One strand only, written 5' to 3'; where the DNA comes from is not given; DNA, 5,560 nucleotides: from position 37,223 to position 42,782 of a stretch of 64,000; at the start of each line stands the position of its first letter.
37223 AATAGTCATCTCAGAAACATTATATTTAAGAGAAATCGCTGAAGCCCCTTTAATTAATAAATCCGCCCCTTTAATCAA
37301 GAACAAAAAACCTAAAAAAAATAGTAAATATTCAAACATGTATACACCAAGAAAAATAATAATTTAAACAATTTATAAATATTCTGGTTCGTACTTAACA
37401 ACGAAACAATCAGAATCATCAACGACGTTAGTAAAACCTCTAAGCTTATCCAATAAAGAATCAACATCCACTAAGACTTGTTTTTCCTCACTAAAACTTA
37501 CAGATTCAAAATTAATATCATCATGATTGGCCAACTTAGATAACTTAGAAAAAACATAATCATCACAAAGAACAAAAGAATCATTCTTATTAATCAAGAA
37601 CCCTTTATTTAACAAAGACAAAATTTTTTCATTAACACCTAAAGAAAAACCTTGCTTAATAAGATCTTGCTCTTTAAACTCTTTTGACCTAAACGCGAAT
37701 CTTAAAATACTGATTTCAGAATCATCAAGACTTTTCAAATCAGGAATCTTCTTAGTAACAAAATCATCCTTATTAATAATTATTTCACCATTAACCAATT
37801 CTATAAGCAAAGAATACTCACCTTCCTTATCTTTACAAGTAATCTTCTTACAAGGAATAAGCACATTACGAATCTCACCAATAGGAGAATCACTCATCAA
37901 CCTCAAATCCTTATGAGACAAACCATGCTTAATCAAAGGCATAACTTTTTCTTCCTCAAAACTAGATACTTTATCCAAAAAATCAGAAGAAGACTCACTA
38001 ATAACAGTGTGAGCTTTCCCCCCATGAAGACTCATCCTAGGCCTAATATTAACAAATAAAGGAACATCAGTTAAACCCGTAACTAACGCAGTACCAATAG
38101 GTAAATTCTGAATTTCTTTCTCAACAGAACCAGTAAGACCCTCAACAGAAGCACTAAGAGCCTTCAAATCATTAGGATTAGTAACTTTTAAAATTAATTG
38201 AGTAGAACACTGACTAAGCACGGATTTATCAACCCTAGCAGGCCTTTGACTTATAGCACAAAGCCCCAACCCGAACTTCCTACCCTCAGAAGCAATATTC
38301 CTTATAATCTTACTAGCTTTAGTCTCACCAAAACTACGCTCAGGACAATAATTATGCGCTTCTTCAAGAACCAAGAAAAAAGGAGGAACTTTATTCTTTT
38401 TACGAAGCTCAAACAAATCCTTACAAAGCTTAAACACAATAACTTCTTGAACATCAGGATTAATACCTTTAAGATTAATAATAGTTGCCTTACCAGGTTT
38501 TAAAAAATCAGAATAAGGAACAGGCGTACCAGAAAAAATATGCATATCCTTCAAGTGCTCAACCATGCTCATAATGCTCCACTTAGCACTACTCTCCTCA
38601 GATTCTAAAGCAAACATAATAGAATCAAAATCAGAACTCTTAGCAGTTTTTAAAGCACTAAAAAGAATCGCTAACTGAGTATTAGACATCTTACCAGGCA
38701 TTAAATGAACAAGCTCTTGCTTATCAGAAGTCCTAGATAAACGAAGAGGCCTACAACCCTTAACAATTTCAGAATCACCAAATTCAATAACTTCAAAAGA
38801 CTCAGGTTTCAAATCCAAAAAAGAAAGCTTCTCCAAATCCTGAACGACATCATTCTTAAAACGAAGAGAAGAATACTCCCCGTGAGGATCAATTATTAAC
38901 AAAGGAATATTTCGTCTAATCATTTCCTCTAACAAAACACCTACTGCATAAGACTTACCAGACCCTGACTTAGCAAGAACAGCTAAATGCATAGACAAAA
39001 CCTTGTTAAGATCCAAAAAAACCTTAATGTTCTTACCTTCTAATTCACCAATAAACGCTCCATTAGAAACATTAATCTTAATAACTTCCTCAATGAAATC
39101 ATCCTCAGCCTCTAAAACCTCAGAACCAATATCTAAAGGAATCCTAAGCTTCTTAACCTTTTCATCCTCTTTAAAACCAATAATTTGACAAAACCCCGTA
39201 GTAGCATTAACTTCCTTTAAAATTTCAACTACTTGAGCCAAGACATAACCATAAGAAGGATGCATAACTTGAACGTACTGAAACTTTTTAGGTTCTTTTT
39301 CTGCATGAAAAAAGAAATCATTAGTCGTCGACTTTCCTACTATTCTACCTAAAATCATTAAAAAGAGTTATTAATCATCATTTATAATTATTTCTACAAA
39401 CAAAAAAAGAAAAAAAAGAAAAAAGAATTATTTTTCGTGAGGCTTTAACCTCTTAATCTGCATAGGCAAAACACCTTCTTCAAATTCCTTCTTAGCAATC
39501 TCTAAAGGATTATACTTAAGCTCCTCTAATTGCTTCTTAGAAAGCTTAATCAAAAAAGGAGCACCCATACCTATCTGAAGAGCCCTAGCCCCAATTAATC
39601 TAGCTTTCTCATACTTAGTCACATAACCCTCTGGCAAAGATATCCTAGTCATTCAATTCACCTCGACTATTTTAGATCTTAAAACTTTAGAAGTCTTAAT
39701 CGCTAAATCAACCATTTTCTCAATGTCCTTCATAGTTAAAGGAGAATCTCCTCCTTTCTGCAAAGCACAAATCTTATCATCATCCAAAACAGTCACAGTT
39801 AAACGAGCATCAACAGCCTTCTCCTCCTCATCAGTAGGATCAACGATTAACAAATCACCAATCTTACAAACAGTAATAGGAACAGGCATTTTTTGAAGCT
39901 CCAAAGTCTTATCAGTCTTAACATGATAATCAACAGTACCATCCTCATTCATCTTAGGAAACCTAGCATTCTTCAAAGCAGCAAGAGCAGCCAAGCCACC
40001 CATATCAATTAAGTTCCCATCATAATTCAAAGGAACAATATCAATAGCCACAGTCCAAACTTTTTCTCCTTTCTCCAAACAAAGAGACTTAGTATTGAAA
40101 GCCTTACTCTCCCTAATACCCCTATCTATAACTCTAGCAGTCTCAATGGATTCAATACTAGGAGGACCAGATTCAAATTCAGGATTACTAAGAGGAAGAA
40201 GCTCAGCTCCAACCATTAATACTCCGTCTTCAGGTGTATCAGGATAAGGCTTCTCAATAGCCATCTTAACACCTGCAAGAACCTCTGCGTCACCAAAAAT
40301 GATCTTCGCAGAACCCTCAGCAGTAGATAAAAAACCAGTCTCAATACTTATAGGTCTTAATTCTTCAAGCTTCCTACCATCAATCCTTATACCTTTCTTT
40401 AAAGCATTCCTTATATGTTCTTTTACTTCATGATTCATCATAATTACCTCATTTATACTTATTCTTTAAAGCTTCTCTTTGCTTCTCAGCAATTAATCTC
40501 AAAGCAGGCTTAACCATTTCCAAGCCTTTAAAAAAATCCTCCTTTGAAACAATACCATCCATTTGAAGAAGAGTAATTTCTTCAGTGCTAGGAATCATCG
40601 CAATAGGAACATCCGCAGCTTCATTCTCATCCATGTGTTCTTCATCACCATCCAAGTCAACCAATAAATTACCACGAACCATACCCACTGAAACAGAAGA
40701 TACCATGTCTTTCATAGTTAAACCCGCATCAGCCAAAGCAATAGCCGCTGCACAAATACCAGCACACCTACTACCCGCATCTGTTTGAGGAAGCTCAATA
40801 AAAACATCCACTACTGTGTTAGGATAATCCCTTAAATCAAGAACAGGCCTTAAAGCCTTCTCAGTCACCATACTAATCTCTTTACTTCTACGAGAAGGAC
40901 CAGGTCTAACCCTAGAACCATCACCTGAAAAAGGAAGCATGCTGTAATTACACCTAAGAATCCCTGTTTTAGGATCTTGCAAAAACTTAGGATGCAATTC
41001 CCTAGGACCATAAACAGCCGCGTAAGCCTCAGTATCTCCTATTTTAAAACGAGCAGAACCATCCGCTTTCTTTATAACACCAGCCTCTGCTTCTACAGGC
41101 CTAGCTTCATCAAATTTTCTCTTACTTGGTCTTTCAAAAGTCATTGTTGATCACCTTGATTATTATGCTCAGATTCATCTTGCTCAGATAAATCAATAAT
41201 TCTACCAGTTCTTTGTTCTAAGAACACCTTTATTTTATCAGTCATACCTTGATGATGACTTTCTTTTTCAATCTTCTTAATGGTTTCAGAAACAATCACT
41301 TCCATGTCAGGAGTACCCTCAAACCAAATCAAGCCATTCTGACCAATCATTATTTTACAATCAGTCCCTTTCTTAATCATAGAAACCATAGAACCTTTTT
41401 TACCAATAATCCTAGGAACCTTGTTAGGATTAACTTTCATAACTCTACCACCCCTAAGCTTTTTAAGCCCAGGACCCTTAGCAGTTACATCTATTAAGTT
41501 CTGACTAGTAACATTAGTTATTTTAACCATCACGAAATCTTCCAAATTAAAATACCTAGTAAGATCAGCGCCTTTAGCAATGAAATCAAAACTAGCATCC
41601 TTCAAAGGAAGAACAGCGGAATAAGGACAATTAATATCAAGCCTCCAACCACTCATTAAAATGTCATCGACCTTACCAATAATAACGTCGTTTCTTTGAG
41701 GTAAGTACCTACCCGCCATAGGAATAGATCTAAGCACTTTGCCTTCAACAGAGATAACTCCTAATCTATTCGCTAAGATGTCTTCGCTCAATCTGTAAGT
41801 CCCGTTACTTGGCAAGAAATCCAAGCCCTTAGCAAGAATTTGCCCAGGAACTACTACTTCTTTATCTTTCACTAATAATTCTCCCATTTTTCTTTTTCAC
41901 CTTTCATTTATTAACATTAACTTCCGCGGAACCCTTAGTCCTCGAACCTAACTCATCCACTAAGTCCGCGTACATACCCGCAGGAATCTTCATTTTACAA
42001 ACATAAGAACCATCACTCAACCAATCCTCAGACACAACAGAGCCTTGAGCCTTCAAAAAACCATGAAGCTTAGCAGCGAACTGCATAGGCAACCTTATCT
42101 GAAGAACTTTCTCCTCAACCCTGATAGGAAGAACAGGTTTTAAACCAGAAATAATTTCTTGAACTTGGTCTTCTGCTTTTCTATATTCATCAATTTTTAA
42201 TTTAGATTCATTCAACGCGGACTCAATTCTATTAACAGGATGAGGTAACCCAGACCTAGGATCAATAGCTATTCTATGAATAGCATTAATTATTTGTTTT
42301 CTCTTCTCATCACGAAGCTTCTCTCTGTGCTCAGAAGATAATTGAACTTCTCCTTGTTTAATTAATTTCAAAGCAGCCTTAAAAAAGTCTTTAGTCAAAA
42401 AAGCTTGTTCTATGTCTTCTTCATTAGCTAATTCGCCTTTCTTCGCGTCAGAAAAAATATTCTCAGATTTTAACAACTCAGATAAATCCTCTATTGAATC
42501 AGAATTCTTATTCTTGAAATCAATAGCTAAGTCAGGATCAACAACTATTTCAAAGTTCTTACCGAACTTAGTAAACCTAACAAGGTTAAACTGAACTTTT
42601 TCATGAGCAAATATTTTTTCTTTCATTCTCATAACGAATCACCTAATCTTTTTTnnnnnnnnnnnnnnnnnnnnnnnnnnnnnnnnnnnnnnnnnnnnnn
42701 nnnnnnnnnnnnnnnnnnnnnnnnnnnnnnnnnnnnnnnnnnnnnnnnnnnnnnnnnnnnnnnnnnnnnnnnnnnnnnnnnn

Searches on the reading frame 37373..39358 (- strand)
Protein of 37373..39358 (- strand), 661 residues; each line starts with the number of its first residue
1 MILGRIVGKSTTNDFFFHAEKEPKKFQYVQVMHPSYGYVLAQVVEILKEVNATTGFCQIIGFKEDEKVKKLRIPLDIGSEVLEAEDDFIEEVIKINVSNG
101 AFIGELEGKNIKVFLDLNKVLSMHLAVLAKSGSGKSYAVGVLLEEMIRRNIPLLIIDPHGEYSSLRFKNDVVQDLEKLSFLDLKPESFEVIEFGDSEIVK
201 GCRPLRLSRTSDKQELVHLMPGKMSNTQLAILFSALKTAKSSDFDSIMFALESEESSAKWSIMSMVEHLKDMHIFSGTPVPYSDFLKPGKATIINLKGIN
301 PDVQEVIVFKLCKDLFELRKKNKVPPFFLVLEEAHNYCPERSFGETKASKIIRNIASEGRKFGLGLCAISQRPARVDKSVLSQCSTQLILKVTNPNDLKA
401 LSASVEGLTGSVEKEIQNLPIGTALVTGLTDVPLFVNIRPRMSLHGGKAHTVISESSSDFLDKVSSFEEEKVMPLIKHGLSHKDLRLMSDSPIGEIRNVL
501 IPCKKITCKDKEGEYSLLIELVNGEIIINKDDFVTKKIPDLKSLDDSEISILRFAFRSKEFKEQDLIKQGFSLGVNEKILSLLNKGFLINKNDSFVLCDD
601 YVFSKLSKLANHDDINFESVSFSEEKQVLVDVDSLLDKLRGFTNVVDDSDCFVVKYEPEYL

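Call 9: search_protein_families(library=pfam, proteins=[window:37373-39358:-], max_evalue=0.01)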
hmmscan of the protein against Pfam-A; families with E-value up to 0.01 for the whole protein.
window:37373-39358:- (661 aa): 3 families
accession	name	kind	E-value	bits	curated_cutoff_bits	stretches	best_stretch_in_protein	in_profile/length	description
PF01935.23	DUF87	-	4.8e-31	109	23.2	1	102-314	2-219/220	Helicase HerA, central domain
PF12846.13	AAA_10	-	0.00013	21.6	27.5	0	122-183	21-80/362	AAA-like domain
PF05872.18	HerA_C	-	0.00026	20.2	22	1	325-431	257-366/502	Helicase HerA-like C-terminal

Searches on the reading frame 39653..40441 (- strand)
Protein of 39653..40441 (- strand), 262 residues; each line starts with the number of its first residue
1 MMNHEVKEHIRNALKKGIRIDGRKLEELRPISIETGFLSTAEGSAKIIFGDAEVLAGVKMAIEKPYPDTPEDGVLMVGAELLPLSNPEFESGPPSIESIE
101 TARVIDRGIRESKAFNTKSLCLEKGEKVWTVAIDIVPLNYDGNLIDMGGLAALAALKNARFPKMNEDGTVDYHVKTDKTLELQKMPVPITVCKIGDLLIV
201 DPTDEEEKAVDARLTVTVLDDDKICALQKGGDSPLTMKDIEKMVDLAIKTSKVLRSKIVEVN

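Call 9: search_protein_families(library=pfam, proteins=[window:39653-40441:-], max_evalue=0.01)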
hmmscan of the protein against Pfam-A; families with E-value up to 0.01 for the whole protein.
window:39653-40441:- (262 aa): 2 families
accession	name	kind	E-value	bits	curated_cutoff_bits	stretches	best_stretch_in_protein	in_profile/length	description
PF01138.27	RNase_PH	-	1.8e-30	106.4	25.5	1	27-162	1-130/130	3' exoribonuclease family, domain 1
PF03725.20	RNase_PH_C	-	2.3e-18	66.3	20.8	1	185-249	2-66/67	3' exoribonuclease family, domain 2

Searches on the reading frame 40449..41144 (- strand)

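Call 9: search_protein_families(library=pfam, proteins=[window:40449-41144:-], max_evalue=0.01)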
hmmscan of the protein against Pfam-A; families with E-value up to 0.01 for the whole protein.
window:40449-41144:- (231 aa): 2 families
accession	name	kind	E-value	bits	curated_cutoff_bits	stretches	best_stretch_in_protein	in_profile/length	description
PF01138.27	RNase_PH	-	8.3e-30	104.3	25.5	1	13-142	1-129/130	3' exoribonuclease family, domain 1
PF03725.20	RNase_PH_C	-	3.3e-09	37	20.8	1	146-210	1-63/67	3' exoribonuclease family, domain 2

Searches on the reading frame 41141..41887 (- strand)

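Call 9: search_protein_families(library=pfam, proteins=[window:41141-41887:-], max_evalue=0.01)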
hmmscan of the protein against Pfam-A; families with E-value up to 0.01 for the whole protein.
window:41141-41887:- (248 aa): 5 families
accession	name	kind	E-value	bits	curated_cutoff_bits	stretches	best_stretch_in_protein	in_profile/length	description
PF15985.11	KH_6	-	9.5e-09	35.9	27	1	147-192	1-44/47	KH domain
PF21266.3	RRP4_S1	-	2.5e-07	31.2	27.3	1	60-98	1-39/73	RRP4, S1 domain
PF00013.35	KH_1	-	6.9e-06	26.2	21.5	1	149-200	3-51/66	KH domain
PF14382.12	ECR1_N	-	0.00016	21.9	27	1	11-47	1-37/38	Exosome complex exonuclease RRP4 N-terminal region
PF22625.2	ECR1_N_2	-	0.0053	17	27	0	10-57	2-50/51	Exosome RNA binding protein RRP4 N-terminal domain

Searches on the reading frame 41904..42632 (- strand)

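Call 9: search_protein_families(library=pfam, proteins=[window:41904-42632:-], max_evalue=0.01)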
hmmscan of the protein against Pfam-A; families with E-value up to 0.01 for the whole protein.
window:41904-42632:- (242 aa): 3 families
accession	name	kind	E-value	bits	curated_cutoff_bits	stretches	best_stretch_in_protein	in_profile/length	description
PF09377.16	SBDS_domain_II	-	9.8e-19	67.5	27.2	1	112-172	1-61/62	SBDS protein, domain II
PF01172.24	SBDS_N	-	2e-18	66.5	24.6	1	17-103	4-87/88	Shwachman-Bodian-Diamond syndrome (SBDS) N-terminal domain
PF20268.4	SBDS_C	-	2.8e-11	43.6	27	1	177-240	3-68/71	SBDS protein, C-terminal domain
